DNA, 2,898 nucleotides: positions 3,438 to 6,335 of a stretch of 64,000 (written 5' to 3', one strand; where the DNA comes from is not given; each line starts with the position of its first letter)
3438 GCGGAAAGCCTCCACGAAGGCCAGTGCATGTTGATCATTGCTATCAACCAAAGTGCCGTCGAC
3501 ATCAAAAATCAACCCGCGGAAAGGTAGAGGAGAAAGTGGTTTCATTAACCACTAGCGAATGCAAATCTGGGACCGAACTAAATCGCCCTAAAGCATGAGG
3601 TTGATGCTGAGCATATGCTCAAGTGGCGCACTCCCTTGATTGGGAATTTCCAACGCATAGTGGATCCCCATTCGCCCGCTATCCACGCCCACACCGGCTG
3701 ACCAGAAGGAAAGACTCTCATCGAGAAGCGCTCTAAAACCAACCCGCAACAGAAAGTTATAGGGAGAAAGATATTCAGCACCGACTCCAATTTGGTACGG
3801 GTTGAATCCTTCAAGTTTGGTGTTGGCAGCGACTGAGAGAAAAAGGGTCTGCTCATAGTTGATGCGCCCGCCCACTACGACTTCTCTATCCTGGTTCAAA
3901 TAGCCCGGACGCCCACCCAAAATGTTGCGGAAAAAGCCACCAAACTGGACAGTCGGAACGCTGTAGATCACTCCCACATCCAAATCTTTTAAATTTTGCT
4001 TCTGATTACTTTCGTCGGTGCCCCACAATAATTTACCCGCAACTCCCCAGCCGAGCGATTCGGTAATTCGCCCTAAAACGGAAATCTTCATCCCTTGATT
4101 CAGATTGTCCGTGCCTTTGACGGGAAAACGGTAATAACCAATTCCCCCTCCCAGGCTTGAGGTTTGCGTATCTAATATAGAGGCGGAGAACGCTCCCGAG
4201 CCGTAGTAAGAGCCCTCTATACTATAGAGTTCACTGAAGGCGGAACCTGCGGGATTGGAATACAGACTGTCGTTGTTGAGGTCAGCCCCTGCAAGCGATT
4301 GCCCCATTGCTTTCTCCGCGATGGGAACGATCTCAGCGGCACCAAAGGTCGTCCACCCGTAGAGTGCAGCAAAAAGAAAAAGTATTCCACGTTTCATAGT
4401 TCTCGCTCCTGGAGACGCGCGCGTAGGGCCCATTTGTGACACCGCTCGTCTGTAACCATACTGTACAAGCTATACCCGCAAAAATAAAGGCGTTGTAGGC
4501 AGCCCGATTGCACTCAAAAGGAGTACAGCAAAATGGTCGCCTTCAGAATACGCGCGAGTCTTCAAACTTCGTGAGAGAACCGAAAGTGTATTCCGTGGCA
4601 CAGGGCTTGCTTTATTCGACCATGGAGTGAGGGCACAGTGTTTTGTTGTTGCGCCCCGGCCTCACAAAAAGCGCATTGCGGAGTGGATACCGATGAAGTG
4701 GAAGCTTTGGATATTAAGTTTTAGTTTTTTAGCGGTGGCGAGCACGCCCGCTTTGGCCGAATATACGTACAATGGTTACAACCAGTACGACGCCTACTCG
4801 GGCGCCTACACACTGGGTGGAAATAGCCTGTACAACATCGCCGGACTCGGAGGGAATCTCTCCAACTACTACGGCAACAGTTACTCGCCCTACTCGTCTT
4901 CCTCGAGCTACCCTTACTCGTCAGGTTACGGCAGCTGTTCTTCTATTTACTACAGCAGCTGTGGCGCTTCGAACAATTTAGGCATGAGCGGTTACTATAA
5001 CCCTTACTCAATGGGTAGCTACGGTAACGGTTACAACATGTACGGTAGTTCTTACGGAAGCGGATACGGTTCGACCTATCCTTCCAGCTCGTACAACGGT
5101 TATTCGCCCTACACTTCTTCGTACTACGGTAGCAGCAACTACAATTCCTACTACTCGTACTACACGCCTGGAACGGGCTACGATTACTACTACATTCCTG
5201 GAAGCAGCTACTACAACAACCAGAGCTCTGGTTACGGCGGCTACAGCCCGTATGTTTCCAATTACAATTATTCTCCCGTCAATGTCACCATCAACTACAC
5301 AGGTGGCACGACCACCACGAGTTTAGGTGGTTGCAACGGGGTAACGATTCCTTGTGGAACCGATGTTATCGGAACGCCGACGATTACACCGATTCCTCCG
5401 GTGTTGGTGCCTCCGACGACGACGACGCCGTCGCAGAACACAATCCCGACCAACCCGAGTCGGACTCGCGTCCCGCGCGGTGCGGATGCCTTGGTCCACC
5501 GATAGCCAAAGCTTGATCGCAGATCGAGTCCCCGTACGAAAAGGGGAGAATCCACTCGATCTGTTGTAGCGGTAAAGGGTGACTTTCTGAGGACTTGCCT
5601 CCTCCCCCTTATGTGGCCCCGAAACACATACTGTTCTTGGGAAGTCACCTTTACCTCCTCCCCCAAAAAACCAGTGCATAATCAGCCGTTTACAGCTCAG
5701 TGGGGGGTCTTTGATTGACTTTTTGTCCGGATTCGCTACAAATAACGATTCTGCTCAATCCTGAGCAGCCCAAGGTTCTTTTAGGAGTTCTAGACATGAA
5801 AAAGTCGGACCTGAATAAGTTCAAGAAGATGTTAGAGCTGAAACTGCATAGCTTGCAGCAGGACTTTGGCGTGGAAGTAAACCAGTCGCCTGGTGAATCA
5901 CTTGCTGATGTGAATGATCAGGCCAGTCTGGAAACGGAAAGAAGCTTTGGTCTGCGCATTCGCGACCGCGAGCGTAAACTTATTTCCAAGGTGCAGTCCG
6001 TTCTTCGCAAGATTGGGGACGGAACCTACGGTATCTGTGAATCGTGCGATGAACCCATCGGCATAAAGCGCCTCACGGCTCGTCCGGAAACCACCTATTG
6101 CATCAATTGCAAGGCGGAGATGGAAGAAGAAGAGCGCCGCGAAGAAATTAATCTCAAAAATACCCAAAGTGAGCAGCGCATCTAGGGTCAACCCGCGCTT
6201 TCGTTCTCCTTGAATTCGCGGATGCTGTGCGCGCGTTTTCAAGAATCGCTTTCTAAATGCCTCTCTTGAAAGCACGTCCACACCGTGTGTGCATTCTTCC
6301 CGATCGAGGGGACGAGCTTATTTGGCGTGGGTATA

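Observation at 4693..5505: Secreted prion-like / low-complexity Tyr-Ser-Gly-Asn protein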

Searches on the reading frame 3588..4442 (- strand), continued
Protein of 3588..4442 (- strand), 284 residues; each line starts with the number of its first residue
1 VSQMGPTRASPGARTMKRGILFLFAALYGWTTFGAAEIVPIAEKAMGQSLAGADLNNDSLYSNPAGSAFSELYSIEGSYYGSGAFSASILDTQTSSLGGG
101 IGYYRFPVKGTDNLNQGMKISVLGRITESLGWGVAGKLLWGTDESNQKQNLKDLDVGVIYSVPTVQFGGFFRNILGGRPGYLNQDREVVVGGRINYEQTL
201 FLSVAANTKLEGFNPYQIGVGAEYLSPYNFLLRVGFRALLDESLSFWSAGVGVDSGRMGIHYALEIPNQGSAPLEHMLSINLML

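Call 93: find_encoding_contigs(protein=P0072, flank=4000, max_places=2)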
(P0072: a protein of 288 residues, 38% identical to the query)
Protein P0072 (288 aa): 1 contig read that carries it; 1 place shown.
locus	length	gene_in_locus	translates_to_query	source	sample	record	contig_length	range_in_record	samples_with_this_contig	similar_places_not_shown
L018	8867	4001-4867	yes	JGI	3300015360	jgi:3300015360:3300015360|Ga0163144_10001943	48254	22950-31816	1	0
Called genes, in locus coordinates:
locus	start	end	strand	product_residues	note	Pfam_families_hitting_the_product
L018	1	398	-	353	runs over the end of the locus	PF13641:Glyco_tranf_2_3, PF00535:Glycos_transf_2, PF10111:Glyco_tranf_2_2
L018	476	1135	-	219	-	PF01596:Methyltransf_3, PF13578:Methyltransf_24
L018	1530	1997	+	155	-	-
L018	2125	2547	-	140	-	PF21157:DksA_N, PF01258:zf-dskA_traR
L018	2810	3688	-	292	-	-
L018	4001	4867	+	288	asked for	-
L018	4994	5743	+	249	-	-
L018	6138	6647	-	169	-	PF08534:Redoxin, PF00578:AhpC-TSA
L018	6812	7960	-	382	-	PF13439:Glyco_transf_4 (weak), PF20706:GT4-conflict (weak), PF00534:Glycos_transf_1, PF13692:Glyco_trans_1_4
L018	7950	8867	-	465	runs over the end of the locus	PF13727:CoA_binding_3, PF02397:Bac_transf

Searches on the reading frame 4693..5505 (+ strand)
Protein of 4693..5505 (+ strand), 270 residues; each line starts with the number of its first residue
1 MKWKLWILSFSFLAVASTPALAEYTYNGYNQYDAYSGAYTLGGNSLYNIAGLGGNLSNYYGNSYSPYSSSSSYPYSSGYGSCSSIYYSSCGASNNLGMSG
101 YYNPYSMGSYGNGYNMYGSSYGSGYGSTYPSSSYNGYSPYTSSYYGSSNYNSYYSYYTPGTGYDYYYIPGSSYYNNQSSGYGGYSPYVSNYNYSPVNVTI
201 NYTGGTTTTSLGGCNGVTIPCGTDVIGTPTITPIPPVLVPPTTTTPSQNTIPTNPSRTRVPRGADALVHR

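Call 5: search_protein_families(library=pfam, proteins=[window:4693-5505:+], max_evalue=0.01)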
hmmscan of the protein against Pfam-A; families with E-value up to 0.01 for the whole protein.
window:4693-5505:+ (270 aa): 0 families

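Call 6: find_homologous_proteins(query=window:4693-5502:+, max_evalue=0.001)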
Query window:4693-5502:+ (270 aa): 1 proteins with E <= 0.001 among 5068 candidates.
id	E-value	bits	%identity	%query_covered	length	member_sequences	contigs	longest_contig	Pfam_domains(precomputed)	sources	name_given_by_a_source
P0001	2.4e-164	564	100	100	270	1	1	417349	-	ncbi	-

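Call 7: find_encoding_contigs(protein=P0001, flank=10000, max_places=6)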
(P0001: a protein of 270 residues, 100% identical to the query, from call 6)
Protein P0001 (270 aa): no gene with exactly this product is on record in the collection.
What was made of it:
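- Tried and rejected: An exact look-up of P0001 found no encoding contig (call 7).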

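Call 18: search_protein_representatives(protein=window:4693-5502:+)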
Query: 270 residues. Proteins with E-value up to 0.001 (for the whole library): 3; up to 1e-10: 2; up to 1e-30: 1. The best 3 are listed.
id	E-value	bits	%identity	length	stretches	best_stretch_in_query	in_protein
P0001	7.8e-165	563.7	100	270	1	1-270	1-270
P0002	5.3e-20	88.5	50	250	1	1-264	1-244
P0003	9.3e-04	35.3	34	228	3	117-158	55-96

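Call 22: find_encoding_contigs(protein=P0002, flank=10000, max_places=6)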
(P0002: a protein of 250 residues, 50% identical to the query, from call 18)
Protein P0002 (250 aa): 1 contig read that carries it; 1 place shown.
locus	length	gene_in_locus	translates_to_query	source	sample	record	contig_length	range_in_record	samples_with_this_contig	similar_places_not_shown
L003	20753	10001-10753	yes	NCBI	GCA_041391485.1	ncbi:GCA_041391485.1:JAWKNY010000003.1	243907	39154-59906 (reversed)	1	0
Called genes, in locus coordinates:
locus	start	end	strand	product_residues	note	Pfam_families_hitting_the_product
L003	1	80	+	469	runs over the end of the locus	PF13727:CoA_binding_3, PF02397:Bac_transf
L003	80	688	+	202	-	PF13439:Glyco_transf_4 (weak)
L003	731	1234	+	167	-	PF00534:Glycos_transf_1, PF13692:Glyco_trans_1_4, PF20706:GT4-conflict (weak)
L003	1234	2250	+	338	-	PF13439:Glyco_transf_4, PF13579:Glyco_trans_4_4 (weak), PF20706:GT4-conflict, PF00534:Glycos_transf_1, PF13692:Glyco_trans_1_4, PF13524:Glyco_trans_1_2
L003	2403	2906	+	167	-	PF00578:AhpC-TSA, PF08534:Redoxin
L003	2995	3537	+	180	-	PF22769:DCD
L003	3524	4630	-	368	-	-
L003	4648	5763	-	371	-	PF00082:Peptidase_S8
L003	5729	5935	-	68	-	-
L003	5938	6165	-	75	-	-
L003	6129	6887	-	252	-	-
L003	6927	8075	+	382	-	-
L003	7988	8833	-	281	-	PF06727:DUF1207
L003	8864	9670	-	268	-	-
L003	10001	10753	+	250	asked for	-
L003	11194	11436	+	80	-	PF01258:zf-dskA_traR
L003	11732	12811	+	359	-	-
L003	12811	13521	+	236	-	-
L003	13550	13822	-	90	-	PF00216:Bac_DNA_binding, PF18291:HU-HIG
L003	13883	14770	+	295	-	PF01790:LGT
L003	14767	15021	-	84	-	-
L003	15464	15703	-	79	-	-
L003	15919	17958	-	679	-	PF17764:PriA_3primeBD, PF00270:DEAD, PF04851:ResIII, PF18319:Zn_ribbon_PriA, PF00271:Helicase_C, PF18074:PriA_C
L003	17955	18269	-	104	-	-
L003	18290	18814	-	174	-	-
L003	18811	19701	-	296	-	PF00483:NTP_transferase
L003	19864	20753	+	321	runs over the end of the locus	PF03331:LpxC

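Call 25: find_homologous_proteins(query=A1, max_evalue=0.01)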
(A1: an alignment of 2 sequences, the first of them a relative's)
Query A1 (2 sequences) (270 aa, profile of the alignment): 2 proteins with E <= 0.01 among 8000 candidates.
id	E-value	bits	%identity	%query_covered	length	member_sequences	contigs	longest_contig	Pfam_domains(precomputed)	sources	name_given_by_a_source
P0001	8.6e-137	474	100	100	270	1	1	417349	-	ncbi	-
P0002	2.7e-121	423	48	39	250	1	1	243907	-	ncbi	ncbi:MAG: hypothetical protein R3B54_03150 [Bdellovibrionota bacterium]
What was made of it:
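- Only one sequence homologue is detectable (calls 6, 18, 25).
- Tried and rejected: A word-indexed search with the protein and with a 2-sequence profile returned only itself and P0002 (calls 6, 25).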

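Call 36: find_related_loci(query=A4, collection=metagenome_contigs, flank=6000)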
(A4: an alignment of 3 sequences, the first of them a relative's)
Query A4 (270 aa) in metagenome_contigs; peptide patterns used: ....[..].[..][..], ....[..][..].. (x = any residue, [..] = any of these).
228 stretches matched a pattern, but none encodes a relative of the query by tblastn (E <= 1e-3).

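Call 57: predict_structure(alignment_id=A1)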
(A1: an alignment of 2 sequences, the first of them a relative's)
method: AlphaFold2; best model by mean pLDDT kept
length: 270 residues; sequences in the alignment: 2
mean_pLDDT: 29.6   pTM: 0.11
mean pLDDT of the five models: 29.6, 29.5, 25.0, 24.4, 24.2
residues with pLDDT >= 90: 0; 70-90: 0; 50-70: 14; < 50: 256
segments of 3 or more residues with pLDDT < 50: 16-270
pLDDT, mean of each block of 10 residues (from residue 1): 59 47 33 31 30 29 24 23 25 25 23 22 23 24 23 23 25 22 24 25 27 33 33 37 35 37 40
secondary structure, 60 per line:
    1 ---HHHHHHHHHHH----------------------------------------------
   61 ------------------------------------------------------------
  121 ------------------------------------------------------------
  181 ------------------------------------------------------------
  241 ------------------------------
elements in order: H4-14
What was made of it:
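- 4693..4758 (+): Sec (SPase I) signal peptide, residues 1-22, with cleavage at ALA|EY. It is the only helix in the AF2 model (call 57).
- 4759..5265 (+): Tyr/Ser/Gly/Asn low-complexity core. It is hypervariable between orthologues; residues 23-222, a slightly longer span than this part, are ~24% Tyr. AF2 pLDDT is 22-33 across this region (call 57).
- On Functional amyloid subunit (CsgA/FapC type): The AF2 model has no strands (call 57).
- AF2 gives pLDDT 29.6 with no secondary structure beyond the signal peptide (call 57). The AF2 'disorder' rests on a 2-sequence alignment (call 57).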

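Call 68: search_protein_families(library=ncbifam, proteins=[window:4693-5502:+, L003:7988-8833:-], max_evalue=0.1)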
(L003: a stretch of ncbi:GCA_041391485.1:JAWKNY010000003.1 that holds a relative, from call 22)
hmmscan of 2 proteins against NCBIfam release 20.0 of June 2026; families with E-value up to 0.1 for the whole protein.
window:4693-5502:+ (270 aa): 0 families

L003:7988-8833:- (281 aa): 0 families

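Call 86: search_protein_families(library=ncbifam, alignment_id=A7, max_evalue=0.1)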
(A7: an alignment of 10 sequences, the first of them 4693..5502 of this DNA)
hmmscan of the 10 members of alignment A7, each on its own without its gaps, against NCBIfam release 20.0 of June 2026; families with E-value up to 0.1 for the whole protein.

A. member 1, window:4693-5502:+ (270 aa): 0 families

B. families by the number of members that match (of 10 scanned): 1 family
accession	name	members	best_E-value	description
NF038253.1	GBS_IgA_bnd_BAC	1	6.2e-08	IgA Fc-binding protein BAC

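Call 87: search_protein_families(library=pfam, alignment_id=A7, max_evalue=0.1)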
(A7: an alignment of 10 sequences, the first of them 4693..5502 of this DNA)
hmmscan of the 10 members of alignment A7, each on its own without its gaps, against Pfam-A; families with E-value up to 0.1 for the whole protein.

A. member 1, window:4693-5502:+ (270 aa): 0 families

B. families by the number of members that match (of 10 scanned): 0 families
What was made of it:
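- On T9SS cargo (type A/B CTD protein): No Pfam or NCBIfam hit in the window protein or in 9 orthologues (calls 5, 68, 86, 87).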

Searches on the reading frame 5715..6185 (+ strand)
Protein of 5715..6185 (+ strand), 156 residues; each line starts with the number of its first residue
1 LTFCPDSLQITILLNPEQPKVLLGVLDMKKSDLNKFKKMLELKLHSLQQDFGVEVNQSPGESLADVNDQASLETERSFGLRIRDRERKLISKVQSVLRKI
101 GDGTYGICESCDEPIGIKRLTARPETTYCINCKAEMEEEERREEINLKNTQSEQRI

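Call 5: search_protein_families(library=pfam, proteins=[window:5715-6185:+], max_evalue=0.01)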
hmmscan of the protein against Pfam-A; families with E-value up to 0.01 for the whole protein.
window:5715-6185:+ (156 aa): 2 families
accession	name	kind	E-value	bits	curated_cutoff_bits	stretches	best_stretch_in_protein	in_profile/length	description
PF21157.2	DksA_N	-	2.9e-16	59.9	27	1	33-100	2-71/71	DnaK suppressor protein DksA, N-terminal domain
PF01258.23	zf-dskA_traR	-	7.3e-12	45.5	24.9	1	103-137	1-35/36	Prokaryotic dksA/traR C4-type zinc finger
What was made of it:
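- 5796..6185 (+): dksA-family gene, the conserved downstream neighbour on the same strand. Pfam DksA_N plus zf-dskA_traR (call 5).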

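Call 12: find_encoding_contigs(protein=window:5796-6185:+, flank=10000, max_places=6)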
Protein window:5796-6185:+ (129 aa): 1 contig read that carries it; 1 place shown.
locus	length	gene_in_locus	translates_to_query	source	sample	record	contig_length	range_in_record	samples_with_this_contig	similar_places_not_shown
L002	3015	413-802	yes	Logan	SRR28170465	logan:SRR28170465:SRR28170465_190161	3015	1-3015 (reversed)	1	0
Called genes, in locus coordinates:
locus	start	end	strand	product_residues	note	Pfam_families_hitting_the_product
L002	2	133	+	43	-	?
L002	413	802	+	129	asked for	PF21157:DksA_N, PF01258:zf-dskA_traR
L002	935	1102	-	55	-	-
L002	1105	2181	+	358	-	-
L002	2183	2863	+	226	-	-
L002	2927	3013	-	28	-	?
